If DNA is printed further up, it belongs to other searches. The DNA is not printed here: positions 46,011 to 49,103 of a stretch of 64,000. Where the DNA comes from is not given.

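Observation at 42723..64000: All-minus-strand surface locus of at least 21 kb: beta-helix giants, SLH pair, GH89, lipoprotein, with no transporter or regulator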

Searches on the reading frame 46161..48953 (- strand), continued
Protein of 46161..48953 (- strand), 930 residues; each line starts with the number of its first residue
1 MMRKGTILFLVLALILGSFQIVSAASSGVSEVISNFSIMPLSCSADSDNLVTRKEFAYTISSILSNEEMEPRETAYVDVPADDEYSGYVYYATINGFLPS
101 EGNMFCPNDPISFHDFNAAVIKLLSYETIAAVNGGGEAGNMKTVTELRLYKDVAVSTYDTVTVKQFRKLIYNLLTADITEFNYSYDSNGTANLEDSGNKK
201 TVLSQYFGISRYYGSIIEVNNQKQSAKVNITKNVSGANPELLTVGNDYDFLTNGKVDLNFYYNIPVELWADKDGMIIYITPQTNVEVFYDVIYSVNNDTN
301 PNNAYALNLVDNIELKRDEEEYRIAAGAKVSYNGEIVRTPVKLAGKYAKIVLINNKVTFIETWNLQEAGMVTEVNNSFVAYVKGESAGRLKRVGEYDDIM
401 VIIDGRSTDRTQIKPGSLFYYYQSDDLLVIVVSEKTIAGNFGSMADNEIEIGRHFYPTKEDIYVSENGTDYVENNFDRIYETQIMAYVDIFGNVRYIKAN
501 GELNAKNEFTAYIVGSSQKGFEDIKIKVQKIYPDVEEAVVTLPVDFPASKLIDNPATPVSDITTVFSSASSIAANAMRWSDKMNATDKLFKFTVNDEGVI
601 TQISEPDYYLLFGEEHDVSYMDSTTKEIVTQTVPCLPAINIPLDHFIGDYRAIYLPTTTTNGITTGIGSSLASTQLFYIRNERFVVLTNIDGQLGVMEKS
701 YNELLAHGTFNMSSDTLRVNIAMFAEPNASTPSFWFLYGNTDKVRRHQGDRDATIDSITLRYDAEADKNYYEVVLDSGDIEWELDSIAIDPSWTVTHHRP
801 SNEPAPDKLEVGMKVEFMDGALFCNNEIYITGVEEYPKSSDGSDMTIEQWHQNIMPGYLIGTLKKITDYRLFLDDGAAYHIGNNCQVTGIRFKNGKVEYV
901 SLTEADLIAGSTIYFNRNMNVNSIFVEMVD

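Call 83: find_encoding_contigs(protein=P0071, flank=10000, max_places=1)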
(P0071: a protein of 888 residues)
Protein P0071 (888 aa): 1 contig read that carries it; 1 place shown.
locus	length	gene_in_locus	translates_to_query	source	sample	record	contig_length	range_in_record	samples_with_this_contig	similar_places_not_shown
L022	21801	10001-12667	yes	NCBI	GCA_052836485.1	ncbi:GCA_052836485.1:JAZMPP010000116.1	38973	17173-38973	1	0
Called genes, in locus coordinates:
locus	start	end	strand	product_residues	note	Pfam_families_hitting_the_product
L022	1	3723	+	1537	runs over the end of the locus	PF21231:GH141_M (weak), PF13229:Beta_helix (weak)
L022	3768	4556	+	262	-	PF00884:Sulfatase (weak), PF01663:Phosphodiest, PF01676:Metalloenzyme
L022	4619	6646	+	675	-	PF16990:CBM_35 (weak)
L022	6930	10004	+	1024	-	PF13205:Big_5 (weak), PF00395:SLH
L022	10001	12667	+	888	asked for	PF00395:SLH (faint)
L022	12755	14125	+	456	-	PF02056:Glyco_hydro_4, PF11975:Glyco_hydro_4C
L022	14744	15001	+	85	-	PF00381:PTS-HPr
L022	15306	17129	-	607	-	PF00009:GTP_EFTU, PF01926:MMR_HSR1 (weak), PF22042:EF-G_D2 (weak), PF03144:GTP_EFTU_D2, PF14492:EFG_III (weak), PF00679:EFG_C, PF21018:BipA_C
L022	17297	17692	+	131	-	PF01741:MscL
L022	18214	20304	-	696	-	PF12437:GSIII_N, PF00120:Gln-synt_C, PF18318:Gln-synt_C-ter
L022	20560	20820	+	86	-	PF01649:Ribosomal_S20p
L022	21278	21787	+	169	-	PF04233:Phage_Mu_F, PF00545:Ribonuclease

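Call 84: find_encoding_contigs(protein=P0091, flank=10000, max_places=1)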
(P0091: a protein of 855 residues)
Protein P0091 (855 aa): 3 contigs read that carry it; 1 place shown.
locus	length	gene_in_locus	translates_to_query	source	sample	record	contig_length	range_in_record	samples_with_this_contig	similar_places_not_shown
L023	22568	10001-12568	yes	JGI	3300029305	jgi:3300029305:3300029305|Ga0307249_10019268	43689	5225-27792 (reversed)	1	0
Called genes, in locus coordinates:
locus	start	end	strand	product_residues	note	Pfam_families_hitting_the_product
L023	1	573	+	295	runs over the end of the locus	PF00528:BPD_transp_1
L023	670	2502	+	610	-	-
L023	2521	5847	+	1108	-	PF16990:CBM_35 (faint), PF21231:GH141_M, PF13229:Beta_helix (weak), PF18099:CBM_35_2 (weak)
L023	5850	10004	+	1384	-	PF01835:MG2 (faint), PF04234:CopC (faint), PF13205:Big_5 (weak), PF00395:SLH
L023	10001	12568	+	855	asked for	-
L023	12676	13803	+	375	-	PF00072:Response_reg, PF12833:HTH_18, PF00165:HTH_AraC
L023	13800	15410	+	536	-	PF06580:His_kinase, PF02518:HATPase_c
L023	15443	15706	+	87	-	PF12637:TSCPD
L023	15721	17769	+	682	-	-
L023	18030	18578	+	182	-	-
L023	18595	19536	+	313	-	PF00294:PfkB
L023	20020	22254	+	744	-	PF00395:SLH (weak)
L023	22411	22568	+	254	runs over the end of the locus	PF03309:Pan_kinase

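Call 86: list_cluster_members(proteins=[P0171, P0172, P0175, P0179, P0183, P0184, P0185, P0187, P0193, P0202])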
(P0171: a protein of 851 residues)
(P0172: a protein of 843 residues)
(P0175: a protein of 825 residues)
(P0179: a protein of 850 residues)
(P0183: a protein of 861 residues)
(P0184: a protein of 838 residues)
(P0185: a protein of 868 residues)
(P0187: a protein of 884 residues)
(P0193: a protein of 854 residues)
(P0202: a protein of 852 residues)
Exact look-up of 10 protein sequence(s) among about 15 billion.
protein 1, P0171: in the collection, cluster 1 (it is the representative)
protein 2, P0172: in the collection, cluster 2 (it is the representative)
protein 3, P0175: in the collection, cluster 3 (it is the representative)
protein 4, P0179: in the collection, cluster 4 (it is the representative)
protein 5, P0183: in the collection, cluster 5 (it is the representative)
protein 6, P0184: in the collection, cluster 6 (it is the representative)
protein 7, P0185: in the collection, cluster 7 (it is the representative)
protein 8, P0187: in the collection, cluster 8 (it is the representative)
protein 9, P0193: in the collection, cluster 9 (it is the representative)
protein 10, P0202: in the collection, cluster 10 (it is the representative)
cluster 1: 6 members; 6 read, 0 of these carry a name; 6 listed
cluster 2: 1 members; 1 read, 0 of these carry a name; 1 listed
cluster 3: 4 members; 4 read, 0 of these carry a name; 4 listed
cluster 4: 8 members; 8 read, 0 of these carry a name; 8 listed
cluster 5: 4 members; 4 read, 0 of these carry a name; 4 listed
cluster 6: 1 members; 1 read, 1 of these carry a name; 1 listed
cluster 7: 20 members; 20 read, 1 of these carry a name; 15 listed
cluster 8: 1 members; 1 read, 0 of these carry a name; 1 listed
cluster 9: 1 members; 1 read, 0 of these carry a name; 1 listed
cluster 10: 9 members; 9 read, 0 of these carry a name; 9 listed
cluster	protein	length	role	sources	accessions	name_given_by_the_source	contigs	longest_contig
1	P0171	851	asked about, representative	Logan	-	-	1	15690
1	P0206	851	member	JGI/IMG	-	-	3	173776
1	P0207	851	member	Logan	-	-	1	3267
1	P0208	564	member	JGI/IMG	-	-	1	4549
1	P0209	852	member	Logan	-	-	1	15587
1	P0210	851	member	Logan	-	-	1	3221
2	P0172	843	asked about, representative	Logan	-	-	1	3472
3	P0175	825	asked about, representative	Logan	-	-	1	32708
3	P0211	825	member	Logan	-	-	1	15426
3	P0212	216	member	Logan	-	-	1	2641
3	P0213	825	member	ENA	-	-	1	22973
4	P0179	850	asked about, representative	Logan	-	-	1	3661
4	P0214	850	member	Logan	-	-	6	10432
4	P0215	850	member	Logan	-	-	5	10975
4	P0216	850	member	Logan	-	-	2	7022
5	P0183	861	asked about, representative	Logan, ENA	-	-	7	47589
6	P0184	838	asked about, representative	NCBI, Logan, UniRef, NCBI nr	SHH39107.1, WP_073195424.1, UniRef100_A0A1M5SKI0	S-layer homology domain-containing protein [Caloranaerobacter azorensis DSM 13643] | S-layer homology domain-containing protein n=1 Tax=Caloranaerobacter azorensis DSM 13643 ... | S-layer homology domain-containing protein [Caloranaerobacter azorensis]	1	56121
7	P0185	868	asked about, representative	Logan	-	-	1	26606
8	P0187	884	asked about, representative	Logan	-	-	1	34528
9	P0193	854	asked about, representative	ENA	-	-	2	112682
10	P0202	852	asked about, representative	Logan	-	-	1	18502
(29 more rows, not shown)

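Call 87: find_encoding_contigs(protein=P0184, flank=10000, max_places=1)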
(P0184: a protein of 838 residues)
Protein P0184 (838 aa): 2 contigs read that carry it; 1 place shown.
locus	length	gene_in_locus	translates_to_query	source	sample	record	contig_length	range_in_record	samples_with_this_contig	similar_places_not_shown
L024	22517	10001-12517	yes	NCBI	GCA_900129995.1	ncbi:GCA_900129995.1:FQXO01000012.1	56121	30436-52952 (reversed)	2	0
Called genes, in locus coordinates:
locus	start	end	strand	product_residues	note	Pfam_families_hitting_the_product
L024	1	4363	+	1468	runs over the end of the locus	PF00082:Peptidase_S8, PF02225:PA, PF09136:Glucodextran_B (faint), PF06280:fn3_5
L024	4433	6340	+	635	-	PF01835:MG2 (faint), PF00395:SLH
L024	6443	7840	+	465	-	PF22694:CtpB_N-like (weak), PF00595:PDZ, PF13180:PDZ_2, PF17820:PDZ_6, PF03572:Peptidase_S41, PF01471:PG_binding_1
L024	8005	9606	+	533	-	PF06418:CTP_synth_N, PF00117:GATase, PF07722:Peptidase_C26 (weak)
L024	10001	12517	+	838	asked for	PF00395:SLH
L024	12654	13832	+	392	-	PF02321:OEP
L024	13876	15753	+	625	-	PF00395:SLH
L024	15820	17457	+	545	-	PF00395:SLH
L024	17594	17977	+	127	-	PF00072:Response_reg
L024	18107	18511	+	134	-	-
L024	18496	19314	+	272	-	PF05853:BKACE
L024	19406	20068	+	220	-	-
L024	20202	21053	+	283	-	PF01116:F_bP_aldolase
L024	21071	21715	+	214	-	PF00923:TAL_FSA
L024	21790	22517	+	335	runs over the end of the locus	PF03320:FBPase_glpX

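Call 88: find_encoding_contigs(protein=P0193, flank=10000, max_places=1)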
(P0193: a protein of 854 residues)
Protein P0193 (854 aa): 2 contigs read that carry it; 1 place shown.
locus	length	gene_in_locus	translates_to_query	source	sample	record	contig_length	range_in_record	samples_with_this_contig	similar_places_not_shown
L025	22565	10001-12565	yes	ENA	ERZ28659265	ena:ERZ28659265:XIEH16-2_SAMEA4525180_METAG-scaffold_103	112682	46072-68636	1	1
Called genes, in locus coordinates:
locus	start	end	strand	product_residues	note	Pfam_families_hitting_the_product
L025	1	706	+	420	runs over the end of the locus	PF00768:Peptidase_S11, PF13354:Beta-lactamase2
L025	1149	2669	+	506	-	PF22422:MGH1-like_GH, PF01204:Trehalase, PF03200:Glyco_hydro_63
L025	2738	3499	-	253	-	PF00165:HTH_AraC (weak), PF12833:HTH_18, PF00165:HTH_AraC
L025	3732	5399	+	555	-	-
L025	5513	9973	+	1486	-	PF00041:fn3 (faint), PF00395:SLH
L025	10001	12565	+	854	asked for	PF00395:SLH (weak)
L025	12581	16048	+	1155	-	PF00395:SLH (faint)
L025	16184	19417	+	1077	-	PF07581:Glug (faint)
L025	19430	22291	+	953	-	PF00395:SLH (faint)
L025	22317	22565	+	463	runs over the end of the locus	PF01547:SBP_bac_1, PF13416:SBP_bac_8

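Call 98: find_related_loci(query=A7, collection=metagenome_contigs, flank=10000)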
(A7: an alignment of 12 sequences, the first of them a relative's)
Query A7 (855 aa) in metagenome_contigs; peptide patterns used: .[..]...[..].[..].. (x = any residue, [..] = any of these).
73 stretches matched a pattern; 1 encode a relative of the query (tblastn E <= 1e-3); 1 distinct loci.
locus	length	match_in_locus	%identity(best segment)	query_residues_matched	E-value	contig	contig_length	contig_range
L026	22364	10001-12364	30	1-809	4e-107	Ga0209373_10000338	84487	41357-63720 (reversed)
